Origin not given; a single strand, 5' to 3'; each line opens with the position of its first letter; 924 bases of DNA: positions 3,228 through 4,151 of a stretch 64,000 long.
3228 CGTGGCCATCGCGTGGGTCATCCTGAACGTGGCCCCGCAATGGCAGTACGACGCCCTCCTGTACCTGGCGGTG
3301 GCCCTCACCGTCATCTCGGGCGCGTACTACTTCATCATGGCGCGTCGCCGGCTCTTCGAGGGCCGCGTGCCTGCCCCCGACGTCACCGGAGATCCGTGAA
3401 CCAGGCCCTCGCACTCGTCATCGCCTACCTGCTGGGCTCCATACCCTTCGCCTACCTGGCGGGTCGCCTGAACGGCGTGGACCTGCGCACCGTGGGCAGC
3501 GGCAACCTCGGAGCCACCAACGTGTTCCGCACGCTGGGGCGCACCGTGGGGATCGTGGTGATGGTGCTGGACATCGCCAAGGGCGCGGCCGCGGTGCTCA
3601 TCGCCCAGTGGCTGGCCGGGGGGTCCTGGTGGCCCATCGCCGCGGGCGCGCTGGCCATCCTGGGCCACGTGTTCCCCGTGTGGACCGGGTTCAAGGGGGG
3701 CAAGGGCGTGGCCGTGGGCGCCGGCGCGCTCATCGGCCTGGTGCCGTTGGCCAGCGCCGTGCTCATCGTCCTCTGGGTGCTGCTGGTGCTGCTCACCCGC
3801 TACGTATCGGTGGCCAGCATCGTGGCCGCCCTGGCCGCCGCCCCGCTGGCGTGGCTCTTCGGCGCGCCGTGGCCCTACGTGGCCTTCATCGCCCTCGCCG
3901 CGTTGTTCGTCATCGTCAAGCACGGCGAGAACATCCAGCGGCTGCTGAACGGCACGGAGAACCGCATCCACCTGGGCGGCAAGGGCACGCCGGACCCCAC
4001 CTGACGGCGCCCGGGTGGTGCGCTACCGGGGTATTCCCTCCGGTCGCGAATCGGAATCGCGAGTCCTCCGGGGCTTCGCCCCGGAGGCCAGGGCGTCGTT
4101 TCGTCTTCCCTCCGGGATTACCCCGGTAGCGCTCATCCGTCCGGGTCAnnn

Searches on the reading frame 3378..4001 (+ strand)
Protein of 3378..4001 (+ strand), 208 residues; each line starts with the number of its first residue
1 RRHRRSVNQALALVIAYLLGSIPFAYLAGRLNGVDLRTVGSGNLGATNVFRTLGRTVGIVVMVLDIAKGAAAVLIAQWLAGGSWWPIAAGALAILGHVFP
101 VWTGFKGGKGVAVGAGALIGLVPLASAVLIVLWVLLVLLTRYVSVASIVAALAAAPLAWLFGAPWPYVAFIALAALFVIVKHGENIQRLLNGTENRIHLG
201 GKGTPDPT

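Call 26: search_protein_families(library=pfam, proteins=[window:3378-4001:+])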
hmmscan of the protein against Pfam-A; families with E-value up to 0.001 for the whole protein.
window:3378-4001:+ (208 aa): 1 family
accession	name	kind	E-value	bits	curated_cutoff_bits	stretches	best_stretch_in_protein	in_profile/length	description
PF02660.20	G3P_acyltransf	-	7.5e-54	182.7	24.1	1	15-189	1-164/164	Glycerol-3-phosphate acyltransferase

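Call 48: find_homologous_proteins(query=window:3378-4001:+, max_evalue=1e-20)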
Query window:3378-4001:+ (208 aa): 7083 proteins with E <= 1e-20 among 8000 candidates; the best 120 are listed.
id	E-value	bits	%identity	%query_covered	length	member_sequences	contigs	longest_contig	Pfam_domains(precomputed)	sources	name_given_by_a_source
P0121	2.7e-117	408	98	97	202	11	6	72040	PF02660.21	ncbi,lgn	-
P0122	1.3e-115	402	97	97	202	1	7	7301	PF02660.21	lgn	-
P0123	2.4e-113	395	94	97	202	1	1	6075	PF02660.21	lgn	-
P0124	5.6e-109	381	91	97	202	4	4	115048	PF02660.21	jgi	-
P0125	7.7e-108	377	91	97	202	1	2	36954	PF02660.21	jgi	-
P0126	1.1e-107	376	90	97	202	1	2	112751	PF02660.21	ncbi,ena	-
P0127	1.0e-106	373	90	97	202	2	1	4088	PF02660.21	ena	-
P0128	5.9e-106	371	89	97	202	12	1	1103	PF02660.21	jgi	jgi:glycerol-3-phosphate acyltransferase PlsY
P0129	6.3e-106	371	89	97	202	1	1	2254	PF02660.21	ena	-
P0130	7.5e-106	370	90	97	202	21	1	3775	PF02660.21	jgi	-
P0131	3.7e-105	368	88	97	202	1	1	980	PF02660.21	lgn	-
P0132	4.7e-105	368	89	97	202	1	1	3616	PF02660.21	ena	-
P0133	5.9e-105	368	87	97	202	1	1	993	PF02660.21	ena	-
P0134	7.8e-105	367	89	97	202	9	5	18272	PF02660.21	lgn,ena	-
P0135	1.0e-104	367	89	97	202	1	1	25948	PF02660.21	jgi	jgi:glycerol-3-phosphate acyltransferase PlsY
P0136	2.0e-104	366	88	97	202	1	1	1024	PF02660.21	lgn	-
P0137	5.4e-104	364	87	97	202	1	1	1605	PF02660.21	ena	-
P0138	5.7e-104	364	87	97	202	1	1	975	PF02660.21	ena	-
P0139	6.9e-104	364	88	97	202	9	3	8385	PF02660.21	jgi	-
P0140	7.6e-104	364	86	97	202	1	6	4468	PF02660.21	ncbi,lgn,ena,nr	ncbi:MAG: glycerol-3-phosphate 1-O-acyltransferase PlsY [Acidobacteria bacterium]|nr:glycerol-3-phos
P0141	1.2e-103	363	89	97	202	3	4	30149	PF02660.21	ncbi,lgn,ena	-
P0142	1.4e-103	363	88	97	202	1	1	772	PF02660.21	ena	-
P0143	5.7e-103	361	85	97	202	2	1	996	PF02660.21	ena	-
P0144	9.6e-103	360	86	97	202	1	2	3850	PF02660.21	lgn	-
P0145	2.8e-102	359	87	97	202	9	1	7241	PF02660.21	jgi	-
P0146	7.3e-102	357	86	97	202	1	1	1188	PF02660.21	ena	-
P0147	2.4e-101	356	85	97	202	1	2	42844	PF02660.21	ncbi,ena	-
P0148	8.0e-101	354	86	97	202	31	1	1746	PF02660.21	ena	-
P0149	2.2e-100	353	83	97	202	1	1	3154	PF02660.21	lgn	-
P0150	6.2e-100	351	85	97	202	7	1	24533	PF02660.21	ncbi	ncbi:MAG: glycerol-3-phosphate 1-O-acyltransferase PlsY [Miltoncostaeaceae bacterium]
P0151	4.3e-99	348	87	95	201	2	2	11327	PF02660.21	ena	-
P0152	6.1e-99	348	83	97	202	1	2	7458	PF02660.21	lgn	-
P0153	1.6e-97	343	84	97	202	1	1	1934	PF02660.21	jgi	-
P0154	2.5e-96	339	83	97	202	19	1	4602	PF02660.21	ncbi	-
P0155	1.1e-94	334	82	97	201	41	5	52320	PF02660.21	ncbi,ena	-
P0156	3.0e-94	333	82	97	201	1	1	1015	PF02660.21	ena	-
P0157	8.2e-94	331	81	97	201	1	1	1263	PF02660.21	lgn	-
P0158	8.3e-94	331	82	97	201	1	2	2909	PF02660.21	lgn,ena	-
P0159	3.9e-93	329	81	97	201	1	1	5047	PF02660.21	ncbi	-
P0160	1.7e-92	327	84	97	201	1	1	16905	PF02660.21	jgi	jgi:acyl phosphate:glycerol-3-phosphate acyltransferase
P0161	1.1e-88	314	78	97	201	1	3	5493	PF02660.21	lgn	-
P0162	1.7e-88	314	79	97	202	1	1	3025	PF02660.21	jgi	-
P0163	1.8e-88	314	80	95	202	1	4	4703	PF02660.21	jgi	-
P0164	2.4e-88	313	78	97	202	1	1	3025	PF02660.21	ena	-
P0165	2.6e-88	313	80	95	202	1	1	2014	PF02660.21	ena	-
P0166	3.4e-88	313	80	95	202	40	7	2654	PF02660.21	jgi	jgi:glycerol-3-phosphate acyltransferase PlsY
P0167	3.8e-88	313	80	95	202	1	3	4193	PF02660.21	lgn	-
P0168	3.7e-87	309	77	97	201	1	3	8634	PF02660.21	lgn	-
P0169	7.7e-87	308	80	96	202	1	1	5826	PF02660.21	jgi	-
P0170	8.3e-87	308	80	95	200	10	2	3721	PF02660.21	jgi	-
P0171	9.6e-87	308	75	97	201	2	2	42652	PF02660.21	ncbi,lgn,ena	-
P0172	1.1e-86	308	79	96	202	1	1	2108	PF02660.21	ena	-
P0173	1.3e-86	308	79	95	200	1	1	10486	PF02660.21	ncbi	-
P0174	1.8e-86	307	79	95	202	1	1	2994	PF02660.21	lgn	-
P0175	2.4e-86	307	79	95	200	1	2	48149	PF02660.21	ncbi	-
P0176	3.4e-86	306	79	95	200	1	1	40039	PF02660.21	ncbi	-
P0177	3.5e-86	306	79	95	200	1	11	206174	PF02660.21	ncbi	-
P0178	3.5e-86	306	79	95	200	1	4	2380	PF02660.21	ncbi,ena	ncbi:MAG: glycerol-3-phosphate 1-O-acyltransferase PlsY [Betaproteobacteria bacterium]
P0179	3.6e-86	306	78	96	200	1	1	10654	PF02660.21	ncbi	-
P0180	3.7e-86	306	79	95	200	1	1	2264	PF02660.21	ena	-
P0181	4.7e-86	306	79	95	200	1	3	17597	PF02660.21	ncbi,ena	-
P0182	5.1e-86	306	77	96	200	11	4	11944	PF02660.21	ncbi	-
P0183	5.7e-86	306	79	94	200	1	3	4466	PF02660.21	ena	-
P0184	6.7e-86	305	79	95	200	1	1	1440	PF02660.21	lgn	-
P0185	7.0e-86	305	76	95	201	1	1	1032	PF02660.21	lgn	-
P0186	7.0e-86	305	79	95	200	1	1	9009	PF02660.21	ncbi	-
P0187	1.0e-85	305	77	97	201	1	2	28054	PF02660.21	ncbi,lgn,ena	-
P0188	1.2e-85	304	77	96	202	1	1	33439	PF02660.21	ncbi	-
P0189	1.3e-85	304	79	95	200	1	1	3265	PF02660.21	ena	-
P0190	1.4e-85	304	78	96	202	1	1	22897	PF02660.21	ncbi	-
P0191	1.6e-85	304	77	96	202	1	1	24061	PF02660.21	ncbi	-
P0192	1.7e-85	304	78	94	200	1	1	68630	PF02660.21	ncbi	-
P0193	1.8e-85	304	78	95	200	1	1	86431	PF02660.21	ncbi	-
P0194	1.9e-85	304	79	95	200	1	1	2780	PF02660.21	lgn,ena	-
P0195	2.2e-85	304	76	97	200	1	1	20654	PF02660.21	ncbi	-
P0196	2.3e-85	304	78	94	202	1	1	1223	PF02660.21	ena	-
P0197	6.1e-85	302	78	94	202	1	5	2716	PF02660.21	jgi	jgi:glycerol-3-phosphate acyltransferase PlsY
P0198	6.7e-85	302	77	96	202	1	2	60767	PF02660.21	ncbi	-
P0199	8.5e-85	302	78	94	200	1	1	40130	PF02660.21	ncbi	-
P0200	8.6e-85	302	78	94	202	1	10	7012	PF02660.21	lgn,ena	-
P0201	1.1e-84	301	77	96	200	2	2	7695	PF02660.21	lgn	-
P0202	1.5e-84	301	78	94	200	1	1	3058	PF02660.21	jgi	-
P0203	1.7e-84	301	77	95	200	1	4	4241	PF02660.21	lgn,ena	-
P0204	2.1e-84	300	78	94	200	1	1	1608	PF02660.21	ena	-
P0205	2.9e-84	300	78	94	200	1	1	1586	PF02660.21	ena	-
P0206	4.0e-84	300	78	94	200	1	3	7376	PF02660.21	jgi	-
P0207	4.3e-84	299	77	94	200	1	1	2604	PF02660.21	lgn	-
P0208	4.3e-84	299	78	94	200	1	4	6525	PF02660.21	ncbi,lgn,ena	-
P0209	4.6e-84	299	75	97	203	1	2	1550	PF02660.21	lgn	-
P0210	4.6e-84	299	77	94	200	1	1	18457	PF02660.21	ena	-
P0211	5.1e-84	299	77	94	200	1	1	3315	PF02660.21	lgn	-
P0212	5.4e-84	299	78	94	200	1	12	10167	PF02660.21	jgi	jgi:acyl phosphate:glycerol-3-phosphate acyltransferase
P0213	5.8e-84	299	77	94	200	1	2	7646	PF02660.21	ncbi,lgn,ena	ncbi:MAG: glycerol-3-phosphate 1-O-acyltransferase PlsY [Thermoleophilia bacterium]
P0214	7.7e-84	299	77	94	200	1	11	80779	PF02660.21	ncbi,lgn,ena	-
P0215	9.0e-84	298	76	95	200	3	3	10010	PF02660.21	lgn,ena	-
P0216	9.8e-84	298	77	94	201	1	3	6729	PF02660.21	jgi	jgi:acyl phosphate:glycerol-3-phosphate acyltransferase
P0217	1.3e-83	298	78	94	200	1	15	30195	PF02660.21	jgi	jgi:glycerol-3-phosphate acyltransferase PlsY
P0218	1.5e-83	298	77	94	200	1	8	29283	PF02660.21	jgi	-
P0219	1.6e-83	298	77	94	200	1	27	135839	PF02660.21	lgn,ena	-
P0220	1.9e-83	297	77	94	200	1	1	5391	PF02660.21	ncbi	-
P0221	1.9e-83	297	77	94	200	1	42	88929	PF02660.21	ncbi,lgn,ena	-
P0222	2.0e-83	297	77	94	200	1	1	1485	PF02660.21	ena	-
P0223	2.1e-83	297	77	94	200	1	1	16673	PF02660.21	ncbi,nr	ncbi:MAG: glycerol-3-phosphate 1-O-acyltransferase PlsY [Actinobacteria bacterium]|nr:glycerol-3-pho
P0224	2.1e-83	297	77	94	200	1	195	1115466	PF02660.21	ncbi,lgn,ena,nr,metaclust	ncbi:MAG: glycerol-3-phosphate 1-O-acyltransferase PlsY [Thermoleophilia bacterium]|nr:glycerol-3-ph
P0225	2.3e-83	297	77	94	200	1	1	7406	PF02660.21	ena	-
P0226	2.7e-83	297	77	94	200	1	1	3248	PF02660.21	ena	-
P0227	3.1e-83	297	77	94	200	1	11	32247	PF02660.21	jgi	jgi:glycerol-3-phosphate acyltransferase PlsY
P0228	4.1e-83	296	77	94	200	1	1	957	PF02660.21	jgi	jgi:glycerol-3-phosphate acyltransferase PlsY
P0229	4.4e-83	296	76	94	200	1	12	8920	PF02660.21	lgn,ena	-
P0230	5.9e-83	296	76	94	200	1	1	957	PF02660.21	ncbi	-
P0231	6.7e-83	296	77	94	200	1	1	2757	PF02660.21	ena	-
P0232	1.9e-82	294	76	94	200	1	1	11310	PF02660.21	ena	-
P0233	2.1e-74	268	69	88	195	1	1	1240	PF02660.21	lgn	-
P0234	7.6e-74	266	72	92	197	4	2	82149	PF02660.21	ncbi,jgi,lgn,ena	-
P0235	8.0e-74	266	70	89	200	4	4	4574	PF02660.21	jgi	jgi:glycerol-3-phosphate acyltransferase PlsY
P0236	7.6e-73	263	71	93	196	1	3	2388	PF02660.21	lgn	-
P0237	8.1e-73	263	66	97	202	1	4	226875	PF02660.21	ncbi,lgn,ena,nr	ncbi:MAG: glycerol-3-phosphate 1-O-acyltransferase [Thermoleophilia bacterium]|nr:glycerol-3-phospha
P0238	1.2e-72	262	71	93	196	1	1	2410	PF02660.21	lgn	-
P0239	2.1e-72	261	70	93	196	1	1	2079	PF02660.21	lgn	-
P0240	2.5e-72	261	71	93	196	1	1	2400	PF02660.21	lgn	-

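Call 49: find_encoding_contigs(protein=P0122, flank=1500, max_places=6)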
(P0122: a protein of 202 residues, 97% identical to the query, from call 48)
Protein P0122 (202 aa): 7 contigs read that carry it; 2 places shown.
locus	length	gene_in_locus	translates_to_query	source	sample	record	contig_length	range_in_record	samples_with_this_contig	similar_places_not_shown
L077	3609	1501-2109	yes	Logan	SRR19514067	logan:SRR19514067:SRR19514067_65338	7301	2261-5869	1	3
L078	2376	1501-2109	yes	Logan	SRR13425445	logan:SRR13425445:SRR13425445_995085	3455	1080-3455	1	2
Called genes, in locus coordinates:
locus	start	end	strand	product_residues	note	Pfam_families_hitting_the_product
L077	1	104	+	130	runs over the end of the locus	-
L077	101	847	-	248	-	-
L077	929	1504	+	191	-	PF01066:CDP-OH_P_transf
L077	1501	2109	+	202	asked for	PF02660:G3P_acyltransf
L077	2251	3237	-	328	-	PF02649:GCHY-1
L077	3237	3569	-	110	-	PF00462:Glutaredoxin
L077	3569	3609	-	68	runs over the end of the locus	PF01722:BolA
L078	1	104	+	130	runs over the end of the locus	-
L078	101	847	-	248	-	-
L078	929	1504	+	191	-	PF01066:CDP-OH_P_transf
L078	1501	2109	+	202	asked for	PF02660:G3P_acyltransf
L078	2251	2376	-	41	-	?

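Call 50: find_encoding_contigs(protein=P0123, flank=1500, max_places=2)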
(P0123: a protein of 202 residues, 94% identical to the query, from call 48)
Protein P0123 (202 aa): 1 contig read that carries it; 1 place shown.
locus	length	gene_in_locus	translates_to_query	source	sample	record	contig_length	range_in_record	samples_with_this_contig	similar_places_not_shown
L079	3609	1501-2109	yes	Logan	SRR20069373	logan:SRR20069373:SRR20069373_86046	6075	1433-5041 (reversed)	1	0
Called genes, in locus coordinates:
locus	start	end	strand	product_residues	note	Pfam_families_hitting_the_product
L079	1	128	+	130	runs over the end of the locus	-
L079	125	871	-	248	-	-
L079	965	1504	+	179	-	PF01066:CDP-OH_P_transf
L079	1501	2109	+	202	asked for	PF02660:G3P_acyltransf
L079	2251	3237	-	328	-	PF02649:GCHY-1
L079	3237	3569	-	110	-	PF00462:Glutaredoxin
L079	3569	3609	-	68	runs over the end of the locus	PF01722:BolA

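Call 51: find_encoding_contigs(protein=P0155, flank=1500, max_places=3)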
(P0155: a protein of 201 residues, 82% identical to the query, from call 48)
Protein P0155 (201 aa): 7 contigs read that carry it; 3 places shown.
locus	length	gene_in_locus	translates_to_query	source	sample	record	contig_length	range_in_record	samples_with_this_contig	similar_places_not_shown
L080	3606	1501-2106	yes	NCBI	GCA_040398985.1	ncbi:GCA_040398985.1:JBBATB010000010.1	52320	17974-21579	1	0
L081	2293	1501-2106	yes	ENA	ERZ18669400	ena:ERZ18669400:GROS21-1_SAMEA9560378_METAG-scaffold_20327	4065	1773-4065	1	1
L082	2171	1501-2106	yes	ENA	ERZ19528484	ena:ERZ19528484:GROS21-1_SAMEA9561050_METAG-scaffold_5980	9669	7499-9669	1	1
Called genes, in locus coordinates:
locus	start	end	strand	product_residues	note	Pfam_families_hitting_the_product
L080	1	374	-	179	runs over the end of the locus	PF01327:Pep_deformylase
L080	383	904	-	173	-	PF01842:ACT (faint), PF13740:ACT_6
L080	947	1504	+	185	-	PF01066:CDP-OH_P_transf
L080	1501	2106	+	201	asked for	PF02660:G3P_acyltransf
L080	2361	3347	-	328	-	PF02649:GCHY-1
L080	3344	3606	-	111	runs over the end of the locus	PF00462:Glutaredoxin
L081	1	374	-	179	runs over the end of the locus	PF01327:Pep_deformylase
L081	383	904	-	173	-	PF01842:ACT (faint), PF13740:ACT_6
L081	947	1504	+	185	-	PF01066:CDP-OH_P_transf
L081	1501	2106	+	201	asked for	PF02660:G3P_acyltransf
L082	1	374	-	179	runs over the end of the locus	PF01327:Pep_deformylase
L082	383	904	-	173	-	PF01842:ACT (faint), PF13740:ACT_6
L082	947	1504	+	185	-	PF01066:CDP-OH_P_transf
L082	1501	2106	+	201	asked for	PF02660:G3P_acyltransf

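Call 52: find_encoding_contigs(protein=P0224, flank=1500, max_places=2)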
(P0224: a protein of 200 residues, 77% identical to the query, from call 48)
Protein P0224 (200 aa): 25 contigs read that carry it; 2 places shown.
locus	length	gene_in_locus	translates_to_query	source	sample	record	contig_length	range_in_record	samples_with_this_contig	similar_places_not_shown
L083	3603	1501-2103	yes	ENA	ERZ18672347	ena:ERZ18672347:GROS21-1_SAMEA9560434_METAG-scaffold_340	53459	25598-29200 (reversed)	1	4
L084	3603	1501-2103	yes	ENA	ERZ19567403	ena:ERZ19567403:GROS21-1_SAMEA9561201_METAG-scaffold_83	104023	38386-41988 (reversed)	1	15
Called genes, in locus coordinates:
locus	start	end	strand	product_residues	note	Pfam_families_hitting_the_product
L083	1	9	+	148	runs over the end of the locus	-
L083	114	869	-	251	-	-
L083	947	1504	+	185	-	PF01066:CDP-OH_P_transf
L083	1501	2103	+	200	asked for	PF02660:G3P_acyltransf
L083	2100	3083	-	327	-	PF02649:GCHY-1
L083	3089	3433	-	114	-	PF00462:Glutaredoxin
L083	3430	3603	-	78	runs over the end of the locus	PF01722:BolA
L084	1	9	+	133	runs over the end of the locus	-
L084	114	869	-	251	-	-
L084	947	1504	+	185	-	PF01066:CDP-OH_P_transf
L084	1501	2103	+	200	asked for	PF02660:G3P_acyltransf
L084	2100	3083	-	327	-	PF02649:GCHY-1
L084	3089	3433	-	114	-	PF00462:Glutaredoxin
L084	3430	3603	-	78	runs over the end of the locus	PF01722:BolA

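Call 63: find_encoding_contigs(protein=P0147, flank=1500, max_places=2)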
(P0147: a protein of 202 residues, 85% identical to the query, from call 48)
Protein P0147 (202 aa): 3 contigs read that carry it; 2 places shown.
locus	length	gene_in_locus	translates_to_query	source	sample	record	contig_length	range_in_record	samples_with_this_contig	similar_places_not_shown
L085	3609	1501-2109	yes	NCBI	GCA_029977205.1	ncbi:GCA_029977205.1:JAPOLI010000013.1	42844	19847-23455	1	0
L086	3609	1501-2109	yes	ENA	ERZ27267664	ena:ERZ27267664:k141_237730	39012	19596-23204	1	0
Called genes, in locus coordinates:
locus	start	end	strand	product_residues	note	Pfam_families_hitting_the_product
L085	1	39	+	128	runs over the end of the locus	-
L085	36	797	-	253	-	-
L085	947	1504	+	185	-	PF01066:CDP-OH_P_transf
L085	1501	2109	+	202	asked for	PF02660:G3P_acyltransf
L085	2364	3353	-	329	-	PF02649:GCHY-1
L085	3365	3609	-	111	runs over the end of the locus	PF00462:Glutaredoxin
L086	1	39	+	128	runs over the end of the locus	-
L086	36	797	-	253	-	-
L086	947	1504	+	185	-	PF01066:CDP-OH_P_transf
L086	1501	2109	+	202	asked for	PF02660:G3P_acyltransf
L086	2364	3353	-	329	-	PF02649:GCHY-1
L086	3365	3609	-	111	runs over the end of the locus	PF00462:Glutaredoxin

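Call 64: find_encoding_contigs(protein=P0171, flank=1500, max_places=2)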
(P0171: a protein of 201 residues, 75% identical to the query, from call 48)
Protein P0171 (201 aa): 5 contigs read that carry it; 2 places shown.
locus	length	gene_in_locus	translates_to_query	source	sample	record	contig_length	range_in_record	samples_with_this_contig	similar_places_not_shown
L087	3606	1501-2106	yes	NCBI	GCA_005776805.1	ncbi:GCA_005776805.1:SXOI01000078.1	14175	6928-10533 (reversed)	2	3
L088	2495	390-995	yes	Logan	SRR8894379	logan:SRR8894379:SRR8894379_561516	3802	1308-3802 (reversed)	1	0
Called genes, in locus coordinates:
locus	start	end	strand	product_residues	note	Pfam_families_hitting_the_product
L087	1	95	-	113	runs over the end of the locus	PF01327:Pep_deformylase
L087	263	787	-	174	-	PF13291:ACT_4 (faint), PF13740:ACT_6, PF13840:ACT_7 (faint), PF01842:ACT (weak), PF13740:ACT_6 (weak)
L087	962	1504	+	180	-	PF01066:CDP-OH_P_transf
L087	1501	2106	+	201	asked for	PF02660:G3P_acyltransf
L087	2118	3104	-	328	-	PF02649:GCHY-1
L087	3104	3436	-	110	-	PF00462:Glutaredoxin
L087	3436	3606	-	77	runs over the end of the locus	PF01722:BolA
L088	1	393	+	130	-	?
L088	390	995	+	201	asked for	PF02660:G3P_acyltransf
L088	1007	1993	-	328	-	PF02649:GCHY-1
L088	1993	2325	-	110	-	PF00462:Glutaredoxin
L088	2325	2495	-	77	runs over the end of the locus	PF01722:BolA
